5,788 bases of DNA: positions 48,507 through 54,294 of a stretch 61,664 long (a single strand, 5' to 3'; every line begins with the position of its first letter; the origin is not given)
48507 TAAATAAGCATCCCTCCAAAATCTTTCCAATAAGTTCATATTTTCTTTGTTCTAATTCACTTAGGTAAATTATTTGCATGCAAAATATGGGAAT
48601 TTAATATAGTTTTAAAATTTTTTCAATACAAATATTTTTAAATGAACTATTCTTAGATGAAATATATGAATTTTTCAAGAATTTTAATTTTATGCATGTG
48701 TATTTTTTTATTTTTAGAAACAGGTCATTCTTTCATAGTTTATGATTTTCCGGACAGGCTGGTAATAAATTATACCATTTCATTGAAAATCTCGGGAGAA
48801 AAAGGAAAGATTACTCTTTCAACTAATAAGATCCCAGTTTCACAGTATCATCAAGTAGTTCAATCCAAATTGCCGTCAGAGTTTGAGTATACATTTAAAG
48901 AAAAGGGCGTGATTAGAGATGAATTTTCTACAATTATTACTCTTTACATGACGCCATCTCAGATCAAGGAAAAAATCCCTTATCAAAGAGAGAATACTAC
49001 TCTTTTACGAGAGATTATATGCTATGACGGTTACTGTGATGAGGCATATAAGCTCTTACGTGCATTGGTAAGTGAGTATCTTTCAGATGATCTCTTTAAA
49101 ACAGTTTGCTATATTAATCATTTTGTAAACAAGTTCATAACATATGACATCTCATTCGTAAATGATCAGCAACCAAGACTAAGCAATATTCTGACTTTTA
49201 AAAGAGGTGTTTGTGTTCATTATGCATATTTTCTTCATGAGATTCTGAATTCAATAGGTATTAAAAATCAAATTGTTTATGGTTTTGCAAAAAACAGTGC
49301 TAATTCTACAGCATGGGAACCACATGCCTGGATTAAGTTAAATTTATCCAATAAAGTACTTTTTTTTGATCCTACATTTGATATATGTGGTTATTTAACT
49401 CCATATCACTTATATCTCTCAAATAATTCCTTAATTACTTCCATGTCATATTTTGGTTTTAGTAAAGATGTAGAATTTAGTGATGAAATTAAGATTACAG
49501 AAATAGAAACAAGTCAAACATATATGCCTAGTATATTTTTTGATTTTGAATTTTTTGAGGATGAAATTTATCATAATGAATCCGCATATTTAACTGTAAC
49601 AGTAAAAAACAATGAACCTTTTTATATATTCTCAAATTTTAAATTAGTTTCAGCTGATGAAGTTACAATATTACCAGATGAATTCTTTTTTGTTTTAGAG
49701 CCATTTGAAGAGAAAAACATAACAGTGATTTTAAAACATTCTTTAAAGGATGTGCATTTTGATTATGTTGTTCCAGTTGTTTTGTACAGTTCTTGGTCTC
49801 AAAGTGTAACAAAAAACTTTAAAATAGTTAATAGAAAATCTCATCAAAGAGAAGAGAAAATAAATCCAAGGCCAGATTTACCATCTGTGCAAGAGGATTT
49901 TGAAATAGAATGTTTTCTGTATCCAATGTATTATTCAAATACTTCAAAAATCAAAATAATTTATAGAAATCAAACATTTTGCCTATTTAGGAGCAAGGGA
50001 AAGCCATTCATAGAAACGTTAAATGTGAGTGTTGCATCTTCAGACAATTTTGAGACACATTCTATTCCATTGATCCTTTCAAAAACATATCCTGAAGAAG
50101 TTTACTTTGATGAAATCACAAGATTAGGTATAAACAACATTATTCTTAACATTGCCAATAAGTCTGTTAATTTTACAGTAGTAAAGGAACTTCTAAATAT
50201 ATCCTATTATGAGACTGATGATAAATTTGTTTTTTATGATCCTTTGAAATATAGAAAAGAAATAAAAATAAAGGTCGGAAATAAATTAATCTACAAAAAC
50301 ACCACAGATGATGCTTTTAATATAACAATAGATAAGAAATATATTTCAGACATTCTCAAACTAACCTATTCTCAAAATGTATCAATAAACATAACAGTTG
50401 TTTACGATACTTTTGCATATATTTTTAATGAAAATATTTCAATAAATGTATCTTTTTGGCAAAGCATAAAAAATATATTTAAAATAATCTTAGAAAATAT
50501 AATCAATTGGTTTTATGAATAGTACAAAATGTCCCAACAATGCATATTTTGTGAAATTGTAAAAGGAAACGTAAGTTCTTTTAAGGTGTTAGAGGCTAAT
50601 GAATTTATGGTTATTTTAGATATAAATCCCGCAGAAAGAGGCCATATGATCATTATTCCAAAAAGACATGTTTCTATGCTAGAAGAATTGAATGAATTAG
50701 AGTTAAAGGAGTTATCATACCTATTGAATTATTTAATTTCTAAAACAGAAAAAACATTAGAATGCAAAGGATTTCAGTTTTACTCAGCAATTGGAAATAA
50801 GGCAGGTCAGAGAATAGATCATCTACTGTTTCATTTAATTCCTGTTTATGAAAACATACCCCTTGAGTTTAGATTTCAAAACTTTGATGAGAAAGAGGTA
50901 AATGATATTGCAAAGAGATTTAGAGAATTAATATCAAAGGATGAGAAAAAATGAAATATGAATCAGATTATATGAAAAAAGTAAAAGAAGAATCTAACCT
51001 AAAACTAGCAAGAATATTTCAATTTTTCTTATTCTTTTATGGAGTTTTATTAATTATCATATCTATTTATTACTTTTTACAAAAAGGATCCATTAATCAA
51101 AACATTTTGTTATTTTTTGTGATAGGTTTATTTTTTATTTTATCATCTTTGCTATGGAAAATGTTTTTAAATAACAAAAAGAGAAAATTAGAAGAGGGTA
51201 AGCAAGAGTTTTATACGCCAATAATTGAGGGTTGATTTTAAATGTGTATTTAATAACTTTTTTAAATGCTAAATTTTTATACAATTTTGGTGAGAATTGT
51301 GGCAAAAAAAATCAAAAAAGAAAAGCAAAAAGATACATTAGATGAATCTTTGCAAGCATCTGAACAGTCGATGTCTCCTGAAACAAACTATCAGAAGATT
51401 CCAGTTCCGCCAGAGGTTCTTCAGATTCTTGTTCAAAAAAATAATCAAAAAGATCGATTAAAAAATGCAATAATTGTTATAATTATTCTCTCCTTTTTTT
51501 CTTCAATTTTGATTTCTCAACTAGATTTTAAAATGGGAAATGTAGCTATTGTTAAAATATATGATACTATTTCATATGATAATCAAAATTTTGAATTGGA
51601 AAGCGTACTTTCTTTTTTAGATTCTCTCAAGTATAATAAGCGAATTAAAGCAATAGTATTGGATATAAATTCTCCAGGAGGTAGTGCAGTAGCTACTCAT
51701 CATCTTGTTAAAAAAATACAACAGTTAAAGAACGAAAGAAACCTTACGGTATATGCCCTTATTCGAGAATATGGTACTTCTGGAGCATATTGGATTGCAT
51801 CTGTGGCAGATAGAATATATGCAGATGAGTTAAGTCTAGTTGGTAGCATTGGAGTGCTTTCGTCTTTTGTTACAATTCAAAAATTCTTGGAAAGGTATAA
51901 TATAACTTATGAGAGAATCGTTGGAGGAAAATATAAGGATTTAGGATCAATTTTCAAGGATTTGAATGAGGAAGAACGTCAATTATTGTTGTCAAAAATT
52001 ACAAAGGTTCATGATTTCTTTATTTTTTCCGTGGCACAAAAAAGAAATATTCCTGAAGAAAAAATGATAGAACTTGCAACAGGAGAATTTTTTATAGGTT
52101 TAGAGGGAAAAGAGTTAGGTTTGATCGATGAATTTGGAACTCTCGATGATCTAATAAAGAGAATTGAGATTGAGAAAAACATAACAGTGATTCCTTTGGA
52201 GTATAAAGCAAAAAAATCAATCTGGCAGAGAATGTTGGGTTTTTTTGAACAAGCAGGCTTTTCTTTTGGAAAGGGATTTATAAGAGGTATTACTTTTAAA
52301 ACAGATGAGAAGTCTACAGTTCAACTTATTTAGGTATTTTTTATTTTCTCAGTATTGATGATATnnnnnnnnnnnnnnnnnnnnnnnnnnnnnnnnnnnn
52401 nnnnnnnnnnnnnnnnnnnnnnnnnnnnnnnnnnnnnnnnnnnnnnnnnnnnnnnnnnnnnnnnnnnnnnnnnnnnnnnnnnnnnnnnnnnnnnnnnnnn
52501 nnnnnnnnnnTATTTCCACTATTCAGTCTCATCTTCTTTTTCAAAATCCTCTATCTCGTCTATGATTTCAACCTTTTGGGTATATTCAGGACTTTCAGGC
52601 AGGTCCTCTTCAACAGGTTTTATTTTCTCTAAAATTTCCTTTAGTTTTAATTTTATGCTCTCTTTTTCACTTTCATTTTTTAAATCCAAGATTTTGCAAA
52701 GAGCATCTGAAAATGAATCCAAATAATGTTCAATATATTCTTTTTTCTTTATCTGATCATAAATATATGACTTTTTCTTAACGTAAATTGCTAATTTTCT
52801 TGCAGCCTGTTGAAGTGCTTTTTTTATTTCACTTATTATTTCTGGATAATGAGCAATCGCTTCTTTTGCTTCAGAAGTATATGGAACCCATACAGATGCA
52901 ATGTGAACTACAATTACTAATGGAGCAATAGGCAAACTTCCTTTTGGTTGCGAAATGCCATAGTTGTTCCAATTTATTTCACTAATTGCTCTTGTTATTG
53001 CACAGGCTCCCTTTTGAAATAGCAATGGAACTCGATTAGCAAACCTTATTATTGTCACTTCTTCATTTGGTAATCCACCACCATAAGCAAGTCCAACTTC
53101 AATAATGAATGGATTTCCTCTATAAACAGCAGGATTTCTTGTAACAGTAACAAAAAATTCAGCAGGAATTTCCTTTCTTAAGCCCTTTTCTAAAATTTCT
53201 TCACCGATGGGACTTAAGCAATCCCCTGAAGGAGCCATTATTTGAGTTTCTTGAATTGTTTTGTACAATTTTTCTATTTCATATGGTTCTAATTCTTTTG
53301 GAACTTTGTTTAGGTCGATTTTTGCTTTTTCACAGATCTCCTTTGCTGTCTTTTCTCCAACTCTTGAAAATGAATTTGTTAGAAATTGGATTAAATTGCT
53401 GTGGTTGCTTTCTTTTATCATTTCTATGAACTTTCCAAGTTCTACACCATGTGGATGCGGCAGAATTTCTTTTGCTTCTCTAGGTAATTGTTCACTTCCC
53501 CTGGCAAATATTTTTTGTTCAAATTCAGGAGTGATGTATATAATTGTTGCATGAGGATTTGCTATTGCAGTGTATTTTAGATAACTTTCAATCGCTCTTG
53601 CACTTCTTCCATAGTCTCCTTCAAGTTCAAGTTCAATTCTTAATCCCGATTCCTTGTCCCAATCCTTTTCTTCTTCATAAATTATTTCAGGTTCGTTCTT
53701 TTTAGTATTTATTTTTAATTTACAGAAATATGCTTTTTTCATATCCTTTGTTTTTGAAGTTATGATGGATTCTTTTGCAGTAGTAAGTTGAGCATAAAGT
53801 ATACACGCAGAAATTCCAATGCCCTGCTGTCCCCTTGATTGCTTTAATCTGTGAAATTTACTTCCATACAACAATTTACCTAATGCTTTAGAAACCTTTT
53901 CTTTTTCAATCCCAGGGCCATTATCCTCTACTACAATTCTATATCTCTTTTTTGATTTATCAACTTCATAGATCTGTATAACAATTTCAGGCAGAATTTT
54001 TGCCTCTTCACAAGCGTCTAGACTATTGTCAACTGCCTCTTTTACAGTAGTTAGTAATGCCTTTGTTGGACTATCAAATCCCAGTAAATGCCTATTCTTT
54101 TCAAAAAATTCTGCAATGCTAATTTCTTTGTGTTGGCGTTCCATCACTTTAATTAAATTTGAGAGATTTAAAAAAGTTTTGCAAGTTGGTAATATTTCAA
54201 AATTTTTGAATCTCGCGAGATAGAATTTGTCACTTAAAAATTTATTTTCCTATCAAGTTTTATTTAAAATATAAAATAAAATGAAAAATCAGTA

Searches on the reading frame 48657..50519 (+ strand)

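Call 82: search_protein_families(library=pfam, proteins=[window:48657-50519:+], max_evalue=0.001)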
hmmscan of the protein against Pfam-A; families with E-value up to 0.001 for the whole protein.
window:48657-50519:+ (621 aa): 2 families
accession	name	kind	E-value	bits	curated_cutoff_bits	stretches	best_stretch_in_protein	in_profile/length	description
PF01841.26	Transglut_core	-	3.5e-09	37.3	23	1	146-230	15-98/108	Transglutaminase-like superfamily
PF04473.18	DUF553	-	0.00076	19.4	20.5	1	143-244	12-121/140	Transglutaminase-like domain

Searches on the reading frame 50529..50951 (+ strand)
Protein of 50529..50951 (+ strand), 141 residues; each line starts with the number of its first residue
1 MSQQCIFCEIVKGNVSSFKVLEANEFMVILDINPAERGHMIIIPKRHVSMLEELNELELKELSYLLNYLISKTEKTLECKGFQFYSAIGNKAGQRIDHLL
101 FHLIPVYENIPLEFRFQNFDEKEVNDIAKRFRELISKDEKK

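Call 82: search_protein_families(library=pfam, proteins=[window:50529-50951:+], max_evalue=0.001)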
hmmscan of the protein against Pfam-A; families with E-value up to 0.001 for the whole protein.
window:50529-50951:+ (141 aa): 3 families
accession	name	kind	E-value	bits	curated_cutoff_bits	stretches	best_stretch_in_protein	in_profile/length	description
PF01230.28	HIT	-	2.3e-15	57.5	21.5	1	13-108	2-97/98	HIT domain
PF11969.13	DcpS_C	-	7.1e-12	46.2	24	1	4-105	1-101/114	Scavenger mRNA decapping enzyme C-term binding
PF04677.20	CwfJ_C_1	-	0.00048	20.4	21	1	3-110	12-113/122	Protein similar to CwfJ C-terminus 1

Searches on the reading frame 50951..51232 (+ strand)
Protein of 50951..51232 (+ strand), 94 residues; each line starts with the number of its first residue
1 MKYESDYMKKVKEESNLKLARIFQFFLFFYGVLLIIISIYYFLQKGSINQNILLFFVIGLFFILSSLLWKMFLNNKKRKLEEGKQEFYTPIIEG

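Call 82: search_protein_families(library=pfam, proteins=[window:50951-51232:+], max_evalue=0.001)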
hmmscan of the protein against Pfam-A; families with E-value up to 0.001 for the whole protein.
window:50951-51232:+ (94 aa): 1 family
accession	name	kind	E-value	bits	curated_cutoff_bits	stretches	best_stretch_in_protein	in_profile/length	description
PF24838.2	8xMP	-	4.4e-05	23.8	30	1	13-85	9-81/136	Octameric membrane protein family (8xMP)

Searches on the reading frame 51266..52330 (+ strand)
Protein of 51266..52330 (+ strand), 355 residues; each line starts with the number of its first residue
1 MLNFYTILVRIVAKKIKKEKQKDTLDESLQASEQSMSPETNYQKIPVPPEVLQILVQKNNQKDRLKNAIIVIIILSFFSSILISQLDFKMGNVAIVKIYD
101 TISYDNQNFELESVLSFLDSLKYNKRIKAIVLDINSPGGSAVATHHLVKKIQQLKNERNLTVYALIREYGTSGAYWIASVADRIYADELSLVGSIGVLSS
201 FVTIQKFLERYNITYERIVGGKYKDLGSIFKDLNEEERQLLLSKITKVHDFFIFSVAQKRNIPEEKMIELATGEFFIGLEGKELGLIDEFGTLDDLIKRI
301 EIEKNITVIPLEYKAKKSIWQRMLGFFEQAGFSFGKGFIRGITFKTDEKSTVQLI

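Call 82: search_protein_families(library=pfam, proteins=[window:51266-52330:+], max_evalue=0.001)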
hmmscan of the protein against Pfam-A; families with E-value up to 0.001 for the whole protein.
window:51266-52330:+ (355 aa): 2 families
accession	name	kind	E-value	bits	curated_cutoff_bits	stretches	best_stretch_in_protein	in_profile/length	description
PF01343.23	Peptidase_S49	-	1.8e-37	129.1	24.9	1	158-306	5-153/154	Peptidase family S49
PF25145.1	NfeD1b_N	-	7e-06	26.2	40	1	124-198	28-98/189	NfeD1b, N-terminal domain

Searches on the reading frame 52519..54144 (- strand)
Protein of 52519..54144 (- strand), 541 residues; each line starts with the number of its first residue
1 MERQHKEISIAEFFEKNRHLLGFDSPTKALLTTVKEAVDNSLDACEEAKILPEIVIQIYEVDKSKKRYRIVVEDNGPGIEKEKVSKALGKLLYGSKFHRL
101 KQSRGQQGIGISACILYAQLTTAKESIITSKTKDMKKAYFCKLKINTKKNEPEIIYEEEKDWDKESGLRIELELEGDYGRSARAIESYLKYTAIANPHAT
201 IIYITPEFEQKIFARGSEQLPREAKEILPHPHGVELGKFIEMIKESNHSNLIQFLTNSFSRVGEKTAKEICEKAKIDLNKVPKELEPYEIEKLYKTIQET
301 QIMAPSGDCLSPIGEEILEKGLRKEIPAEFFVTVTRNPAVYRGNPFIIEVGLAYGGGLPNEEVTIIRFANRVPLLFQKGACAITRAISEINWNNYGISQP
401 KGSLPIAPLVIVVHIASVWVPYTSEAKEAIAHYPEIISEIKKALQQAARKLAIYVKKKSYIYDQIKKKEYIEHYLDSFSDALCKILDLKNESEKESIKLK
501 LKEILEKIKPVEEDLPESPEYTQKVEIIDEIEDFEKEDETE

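Call 82: search_protein_families(library=pfam, proteins=[window:52519-54144:-], max_evalue=0.001)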
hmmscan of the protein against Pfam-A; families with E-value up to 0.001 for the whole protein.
window:52519-54144:- (541 aa): 5 families
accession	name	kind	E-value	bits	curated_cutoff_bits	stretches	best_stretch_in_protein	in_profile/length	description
PF09239.17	Topo-VIb_trans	-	4.5e-62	209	24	1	305-461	1-153/159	Topoisomerase VI B subunit, transducer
PF13589.12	HATPase_c_3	-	1.8e-13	51.1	25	1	33-155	6-117/137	Histidine kinase-, DNA gyrase B-, and HSP90-like ATPase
PF02518.31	HATPase_c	-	2.4e-09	38.1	26.4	1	29-120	5-83/111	Histidine kinase-, DNA gyrase B-, and HSP90-like ATPase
PF05833.16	NFACT_N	-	7.2e-05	22.2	31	1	237-300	177-239/456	NFACT N-terminal and middle domains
PF00416.27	Ribosomal_S13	-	0.00012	23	31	1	258-301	19-62/128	Ribosomal protein S13/S18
